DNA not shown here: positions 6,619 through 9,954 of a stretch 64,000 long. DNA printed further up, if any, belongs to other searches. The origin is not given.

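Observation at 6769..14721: Three-gene operon: Type III-like Res, long Mod, and a coupled SF1 helicase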

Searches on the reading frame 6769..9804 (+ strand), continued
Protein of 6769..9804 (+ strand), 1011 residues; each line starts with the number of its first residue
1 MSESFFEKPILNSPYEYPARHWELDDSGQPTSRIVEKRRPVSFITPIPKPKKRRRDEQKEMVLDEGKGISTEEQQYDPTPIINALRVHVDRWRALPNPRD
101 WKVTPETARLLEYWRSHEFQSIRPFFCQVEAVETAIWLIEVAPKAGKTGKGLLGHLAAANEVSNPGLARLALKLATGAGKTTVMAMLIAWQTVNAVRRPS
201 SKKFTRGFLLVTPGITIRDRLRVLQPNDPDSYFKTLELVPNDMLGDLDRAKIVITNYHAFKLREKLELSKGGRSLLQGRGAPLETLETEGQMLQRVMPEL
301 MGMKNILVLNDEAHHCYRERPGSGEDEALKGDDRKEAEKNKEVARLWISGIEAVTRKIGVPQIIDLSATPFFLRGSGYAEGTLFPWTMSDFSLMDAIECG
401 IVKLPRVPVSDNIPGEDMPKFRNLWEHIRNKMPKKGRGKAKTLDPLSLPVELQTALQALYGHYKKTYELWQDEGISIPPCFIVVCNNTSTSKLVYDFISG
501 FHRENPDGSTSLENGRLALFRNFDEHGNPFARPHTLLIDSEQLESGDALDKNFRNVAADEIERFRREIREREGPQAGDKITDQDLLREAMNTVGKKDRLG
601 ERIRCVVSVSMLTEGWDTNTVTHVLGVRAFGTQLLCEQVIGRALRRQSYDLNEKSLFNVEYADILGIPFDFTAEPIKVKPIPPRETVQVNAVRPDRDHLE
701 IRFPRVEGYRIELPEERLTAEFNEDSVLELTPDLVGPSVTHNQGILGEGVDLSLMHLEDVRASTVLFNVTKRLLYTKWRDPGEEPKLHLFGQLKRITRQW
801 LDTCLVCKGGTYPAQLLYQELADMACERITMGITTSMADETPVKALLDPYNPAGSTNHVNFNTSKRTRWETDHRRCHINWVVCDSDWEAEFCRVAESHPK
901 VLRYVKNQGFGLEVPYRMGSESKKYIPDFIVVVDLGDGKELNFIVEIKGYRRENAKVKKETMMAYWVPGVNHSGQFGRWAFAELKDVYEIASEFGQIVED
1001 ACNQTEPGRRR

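Call 35: get_annotated_region(hit=H22, flank=9000)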
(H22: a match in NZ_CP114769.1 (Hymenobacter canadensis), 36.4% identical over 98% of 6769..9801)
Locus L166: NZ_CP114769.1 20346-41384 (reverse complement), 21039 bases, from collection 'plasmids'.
description: Hymenobacter canadensis strain PAMC 29467 plasmid unnamed2, complete sequence
organism: Hymenobacter canadensis (NCBI taxid 2999067)
taxonomy: Bacteria; Bacteroidota; Cytophagia; Cytophagales; Hymenobacteraceae; Hymenobacter; Hymenobacter canadensis
host: -; source: whole organism,lake water; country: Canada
typing (MOB-suite, as given by PLSDB): mobilizable; relaxase MOBB
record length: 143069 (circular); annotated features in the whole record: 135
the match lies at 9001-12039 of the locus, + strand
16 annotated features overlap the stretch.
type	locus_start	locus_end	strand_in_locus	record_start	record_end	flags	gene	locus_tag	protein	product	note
CDS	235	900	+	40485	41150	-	-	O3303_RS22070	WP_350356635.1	LuxR C-terminal-related transcriptional regulator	GO:0006355 - regulation of DNA-templated transcription [Evidence IEA]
CDS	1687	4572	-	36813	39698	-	-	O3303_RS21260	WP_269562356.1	DEAD/DEAH box helicase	-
CDS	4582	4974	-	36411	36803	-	-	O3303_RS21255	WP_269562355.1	(deoxy)nucleoside triphosphate pyrophosphohydrolase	-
CDS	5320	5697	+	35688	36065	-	-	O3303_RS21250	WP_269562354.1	hypothetical protein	-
CDS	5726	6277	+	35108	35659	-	-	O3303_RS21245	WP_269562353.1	IS630 family transposase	-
CDS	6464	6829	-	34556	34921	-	-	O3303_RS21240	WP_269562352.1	HIT family protein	-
CDS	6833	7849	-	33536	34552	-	-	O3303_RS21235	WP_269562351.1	HNH endonuclease domain-containing protein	-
CDS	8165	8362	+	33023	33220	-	-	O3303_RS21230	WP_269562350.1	hypothetical protein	-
CDS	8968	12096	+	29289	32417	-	-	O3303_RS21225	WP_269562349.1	BPTD_3080 family restriction endonuclease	-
CDS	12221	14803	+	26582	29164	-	-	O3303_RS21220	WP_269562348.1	site-specific DNA-methyltransferase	GO:0009307 - DNA restriction-modification system [Evidence IEA]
CDS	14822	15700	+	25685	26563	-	-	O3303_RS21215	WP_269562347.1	DUF4747 family protein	-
CDS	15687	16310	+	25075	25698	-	-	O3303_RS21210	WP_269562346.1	hypothetical protein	-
CDS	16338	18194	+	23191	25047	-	-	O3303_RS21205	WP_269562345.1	DUF2075 domain-containing protein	-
CDS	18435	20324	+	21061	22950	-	-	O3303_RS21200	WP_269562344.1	DUF2075 domain-containing protein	-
CDS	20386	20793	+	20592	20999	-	-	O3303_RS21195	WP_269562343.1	hypothetical protein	-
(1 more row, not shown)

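Call 36: get_annotated_region(hit=H23, flank=9000)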
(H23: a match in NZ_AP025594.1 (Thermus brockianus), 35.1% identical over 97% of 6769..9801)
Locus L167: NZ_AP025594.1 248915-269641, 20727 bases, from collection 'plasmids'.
description: Thermus brockianus strain SNM4-1 plasmid pTbrSNM4-1b, complete sequence
organism: Thermus brockianus (NCBI taxid 56956)
taxonomy: Bacteria; Deinococcota; Deinococci; Thermales; Thermaceae; Thermus; Thermus brockianus
host: -; source: -; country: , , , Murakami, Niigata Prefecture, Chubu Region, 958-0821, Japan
typing (MOB-suite, as given by PLSDB): non-mobilizable; replicon rep_cluster_1052
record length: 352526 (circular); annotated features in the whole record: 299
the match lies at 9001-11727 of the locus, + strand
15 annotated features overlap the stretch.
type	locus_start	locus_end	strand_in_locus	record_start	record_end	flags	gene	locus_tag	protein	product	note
CDS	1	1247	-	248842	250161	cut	-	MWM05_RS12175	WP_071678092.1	ABC transporter substrate-binding protein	-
CDS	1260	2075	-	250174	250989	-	-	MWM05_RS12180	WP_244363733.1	carbohydrate ABC transporter permease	GO:0008643 - carbohydrate transport [Evidence IEA]; GO:0055085 - transmembrane transport [Evidence IEA]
CDS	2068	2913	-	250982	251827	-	-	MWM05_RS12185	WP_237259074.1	sugar ABC transporter permease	-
CDS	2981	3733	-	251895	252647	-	-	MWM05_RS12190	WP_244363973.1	sugar phosphate isomerase/epimerase family protein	-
CDS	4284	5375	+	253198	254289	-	-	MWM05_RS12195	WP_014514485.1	IS4 family transposase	-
CDS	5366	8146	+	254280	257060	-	-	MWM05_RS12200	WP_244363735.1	site-specific DNA-methyltransferase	GO:0009307 - DNA restriction-modification system [Evidence IEA]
CDS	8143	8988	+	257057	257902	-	-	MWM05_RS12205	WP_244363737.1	DUF3800 domain-containing protein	-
CDS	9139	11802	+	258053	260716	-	-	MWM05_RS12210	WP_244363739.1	BPTD_3080 family restriction endonuclease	-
CDS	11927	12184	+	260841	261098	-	-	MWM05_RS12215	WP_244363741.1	AbrB/MazE/SpoVT family DNA-binding domain-containing protein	-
CDS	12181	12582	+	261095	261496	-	-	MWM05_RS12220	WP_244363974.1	PIN domain-containing protein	-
CDS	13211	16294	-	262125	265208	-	-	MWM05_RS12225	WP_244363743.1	UvrD-helicase domain-containing protein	-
CDS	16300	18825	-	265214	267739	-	-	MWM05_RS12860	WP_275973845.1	PD-(D/E)XK nuclease family protein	-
CDS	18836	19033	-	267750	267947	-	-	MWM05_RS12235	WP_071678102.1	hypothetical protein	-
CDS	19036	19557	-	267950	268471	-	-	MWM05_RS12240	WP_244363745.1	hypothetical protein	-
CDS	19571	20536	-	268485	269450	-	-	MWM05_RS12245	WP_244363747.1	hypothetical protein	-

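Call 37: get_annotated_region(hit=H28, flank=9000)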
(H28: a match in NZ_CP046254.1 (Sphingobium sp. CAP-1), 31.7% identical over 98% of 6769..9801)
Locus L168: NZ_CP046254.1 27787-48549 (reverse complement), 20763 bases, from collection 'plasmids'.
description: Sphingobium sp. CAP-1 plasmid p1, complete sequence
organism: Sphingobium sp. CAP-1 (NCBI taxid 2676077)
taxonomy: Bacteria; Pseudomonadota; Alphaproteobacteria; Sphingomonadales; Sphingomonadaceae; Sphingobium; Sphingobium sp. CAP-1
host: -; source: cell culture,activated sludge of wastewater treatment plants; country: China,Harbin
typing (MOB-suite, as given by PLSDB): conjugative; replicon rep_cluster_647; relaxase MOBP; mating-pair formation MPF_T
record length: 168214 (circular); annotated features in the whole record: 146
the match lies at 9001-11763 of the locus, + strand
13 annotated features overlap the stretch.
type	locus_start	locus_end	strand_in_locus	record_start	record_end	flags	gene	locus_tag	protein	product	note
CDS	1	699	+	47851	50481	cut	-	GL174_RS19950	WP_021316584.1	AAA family ATPase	GO:0006302 - double-strand break repair [Evidence IEA]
CDS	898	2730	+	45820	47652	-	-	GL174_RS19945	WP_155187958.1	site-specific DNA-methyltransferase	GO:0009307 - DNA restriction-modification system [Evidence IEA]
CDS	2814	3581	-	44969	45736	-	istB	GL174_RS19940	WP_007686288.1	IS21-like element ISSsp5 family helper ATPase IstB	-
CDS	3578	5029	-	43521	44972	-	istA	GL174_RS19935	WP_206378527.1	IS21 family transposase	-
CDS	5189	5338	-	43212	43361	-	-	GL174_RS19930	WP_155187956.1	hypothetical protein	-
CDS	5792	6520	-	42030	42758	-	istB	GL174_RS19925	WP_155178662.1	IS21-like element helper ATPase IstB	-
CDS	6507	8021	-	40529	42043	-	istA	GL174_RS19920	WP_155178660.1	IS21 family transposase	-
CDS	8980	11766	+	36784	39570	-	-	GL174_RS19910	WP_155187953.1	BPTD_3080 family restriction endonuclease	-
CDS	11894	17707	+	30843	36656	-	-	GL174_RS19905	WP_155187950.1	DUF3320 domain-containing protein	-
CDS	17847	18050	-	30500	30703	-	-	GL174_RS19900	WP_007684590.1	hypothetical protein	-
CDS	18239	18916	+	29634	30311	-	-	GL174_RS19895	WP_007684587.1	hypothetical protein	-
CDS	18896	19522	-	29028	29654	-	-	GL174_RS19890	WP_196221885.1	DUF6088 family protein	-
CDS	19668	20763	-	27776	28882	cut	-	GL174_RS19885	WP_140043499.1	relaxase/mobilization nuclease domain-containing protein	-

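Call 52: search_solved_structures(query=window:6769-9801:+, max_evalue=0.01)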
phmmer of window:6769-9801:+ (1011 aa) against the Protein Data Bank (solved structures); distinct sequences matched with E-value up to 0.01: 0.
